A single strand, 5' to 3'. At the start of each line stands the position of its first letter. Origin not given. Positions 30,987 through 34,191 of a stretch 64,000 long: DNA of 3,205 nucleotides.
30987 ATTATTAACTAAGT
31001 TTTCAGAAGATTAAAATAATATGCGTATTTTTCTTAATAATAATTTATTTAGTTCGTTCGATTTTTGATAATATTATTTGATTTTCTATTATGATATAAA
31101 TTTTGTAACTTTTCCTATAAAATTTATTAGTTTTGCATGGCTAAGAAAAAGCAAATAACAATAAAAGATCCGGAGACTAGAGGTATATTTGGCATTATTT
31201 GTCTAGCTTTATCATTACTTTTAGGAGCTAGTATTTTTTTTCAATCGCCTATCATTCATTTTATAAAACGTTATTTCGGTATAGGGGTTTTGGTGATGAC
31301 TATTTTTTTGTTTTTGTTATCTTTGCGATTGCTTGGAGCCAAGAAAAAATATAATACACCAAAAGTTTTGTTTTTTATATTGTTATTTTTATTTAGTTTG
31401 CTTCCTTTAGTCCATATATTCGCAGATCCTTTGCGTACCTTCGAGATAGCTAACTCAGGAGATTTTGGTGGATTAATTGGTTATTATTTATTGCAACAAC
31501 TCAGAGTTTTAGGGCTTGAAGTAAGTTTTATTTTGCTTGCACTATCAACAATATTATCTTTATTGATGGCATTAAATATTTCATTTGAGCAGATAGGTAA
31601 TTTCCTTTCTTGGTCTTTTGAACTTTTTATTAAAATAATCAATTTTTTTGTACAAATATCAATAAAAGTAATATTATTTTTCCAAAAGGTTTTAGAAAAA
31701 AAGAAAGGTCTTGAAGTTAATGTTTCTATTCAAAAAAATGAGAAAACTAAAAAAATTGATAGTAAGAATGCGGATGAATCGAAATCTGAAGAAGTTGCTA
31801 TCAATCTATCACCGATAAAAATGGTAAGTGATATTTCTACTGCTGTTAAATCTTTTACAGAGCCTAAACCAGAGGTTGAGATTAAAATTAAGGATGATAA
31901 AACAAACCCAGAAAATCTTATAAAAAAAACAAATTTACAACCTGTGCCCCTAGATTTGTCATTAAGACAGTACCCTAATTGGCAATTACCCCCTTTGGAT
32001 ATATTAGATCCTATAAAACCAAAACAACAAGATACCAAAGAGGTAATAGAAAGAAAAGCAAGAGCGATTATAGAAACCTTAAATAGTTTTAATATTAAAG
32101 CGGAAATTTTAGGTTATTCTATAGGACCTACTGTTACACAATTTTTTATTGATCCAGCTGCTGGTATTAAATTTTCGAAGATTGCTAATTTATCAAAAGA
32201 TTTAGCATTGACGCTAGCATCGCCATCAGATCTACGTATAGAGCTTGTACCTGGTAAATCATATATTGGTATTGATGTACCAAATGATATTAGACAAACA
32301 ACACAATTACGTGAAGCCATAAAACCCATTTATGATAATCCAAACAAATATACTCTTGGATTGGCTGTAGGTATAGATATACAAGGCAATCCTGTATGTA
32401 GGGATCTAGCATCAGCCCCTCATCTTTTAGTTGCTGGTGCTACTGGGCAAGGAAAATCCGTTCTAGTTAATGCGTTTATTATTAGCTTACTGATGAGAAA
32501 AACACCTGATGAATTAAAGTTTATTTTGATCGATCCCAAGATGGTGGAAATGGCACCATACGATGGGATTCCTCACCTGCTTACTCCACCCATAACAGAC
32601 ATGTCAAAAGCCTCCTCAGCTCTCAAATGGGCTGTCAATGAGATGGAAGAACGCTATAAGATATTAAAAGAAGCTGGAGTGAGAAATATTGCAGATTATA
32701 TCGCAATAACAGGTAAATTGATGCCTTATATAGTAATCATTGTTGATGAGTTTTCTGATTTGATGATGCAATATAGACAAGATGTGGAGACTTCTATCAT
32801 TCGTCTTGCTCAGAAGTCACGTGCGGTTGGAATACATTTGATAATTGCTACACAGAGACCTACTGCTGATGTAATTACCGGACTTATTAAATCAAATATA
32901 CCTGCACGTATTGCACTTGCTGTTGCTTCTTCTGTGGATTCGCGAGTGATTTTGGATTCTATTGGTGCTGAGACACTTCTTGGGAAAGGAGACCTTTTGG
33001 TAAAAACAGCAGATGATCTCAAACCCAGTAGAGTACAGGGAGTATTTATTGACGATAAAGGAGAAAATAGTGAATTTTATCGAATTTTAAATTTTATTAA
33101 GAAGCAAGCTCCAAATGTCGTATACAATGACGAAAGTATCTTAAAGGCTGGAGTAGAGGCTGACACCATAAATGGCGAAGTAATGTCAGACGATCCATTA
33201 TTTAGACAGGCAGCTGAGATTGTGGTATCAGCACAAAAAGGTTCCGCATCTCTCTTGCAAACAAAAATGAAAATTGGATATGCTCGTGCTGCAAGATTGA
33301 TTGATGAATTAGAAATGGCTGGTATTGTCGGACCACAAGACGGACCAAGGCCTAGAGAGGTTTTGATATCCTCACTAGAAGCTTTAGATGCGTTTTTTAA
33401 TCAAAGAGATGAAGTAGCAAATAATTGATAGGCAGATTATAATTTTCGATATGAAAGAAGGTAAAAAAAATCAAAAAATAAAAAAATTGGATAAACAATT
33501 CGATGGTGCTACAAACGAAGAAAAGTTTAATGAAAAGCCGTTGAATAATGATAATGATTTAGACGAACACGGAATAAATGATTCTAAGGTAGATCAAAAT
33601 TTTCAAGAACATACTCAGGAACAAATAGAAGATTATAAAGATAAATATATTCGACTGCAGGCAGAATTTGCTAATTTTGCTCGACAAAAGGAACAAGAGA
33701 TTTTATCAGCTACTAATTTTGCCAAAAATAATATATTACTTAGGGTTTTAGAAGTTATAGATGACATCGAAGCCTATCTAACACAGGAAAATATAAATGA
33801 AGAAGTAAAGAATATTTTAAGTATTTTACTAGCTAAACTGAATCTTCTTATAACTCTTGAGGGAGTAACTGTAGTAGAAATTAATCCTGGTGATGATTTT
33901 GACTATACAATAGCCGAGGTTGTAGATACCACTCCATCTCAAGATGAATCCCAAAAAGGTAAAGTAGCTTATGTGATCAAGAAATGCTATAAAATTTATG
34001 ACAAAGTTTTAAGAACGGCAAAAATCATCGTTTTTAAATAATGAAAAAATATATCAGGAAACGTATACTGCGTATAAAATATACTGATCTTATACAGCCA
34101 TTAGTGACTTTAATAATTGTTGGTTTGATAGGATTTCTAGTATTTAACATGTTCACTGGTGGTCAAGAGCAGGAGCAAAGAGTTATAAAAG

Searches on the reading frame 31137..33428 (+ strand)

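Call 21: search_protein_families(library=pfam, proteins=[window:31137-33428:+], max_evalue=0.001)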
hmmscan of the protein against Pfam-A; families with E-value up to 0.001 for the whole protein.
window:31137-33428:+ (763 aa): 6 families
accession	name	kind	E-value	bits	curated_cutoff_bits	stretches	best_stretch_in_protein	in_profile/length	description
PF01580.24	FtsK_SpoIIIE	-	7e-58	196.1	24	1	392-575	3-219/221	FtsK/SpoIIIE family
PF17854.6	FtsK_alpha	-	6.7e-27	94.1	22.9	1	284-383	1-101/101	FtsK alpha domain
PF09397.16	FtsK_gamma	-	1e-25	89.6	30.6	1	684-744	2-62/63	Ftsk gamma domain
PF12846.13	AAA_10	-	0.00018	21.1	27.5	0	426-469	20-59/362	AAA-like domain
PF20703.3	nSTAND1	-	0.0002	21.5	27.1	1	420-570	26-157/379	Novel STAND NTPase 1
PF13491.11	FtsK_4TM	-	0.00048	20.3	23.1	1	46-153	61-166/171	4TM region of DNA translocase FtsK/SpoIIIE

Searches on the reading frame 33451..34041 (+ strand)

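Call 66: search_protein_families(library=pfam, proteins=[window:33451-34041:+], max_evalue=0.001)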
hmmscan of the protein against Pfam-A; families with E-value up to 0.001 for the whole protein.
window:33451-34041:+ (196 aa): 1 family
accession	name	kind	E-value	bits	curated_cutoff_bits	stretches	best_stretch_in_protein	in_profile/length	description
PF01025.24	GrpE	-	1.7e-24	86.8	25.8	1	44-195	22-164/165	GrpE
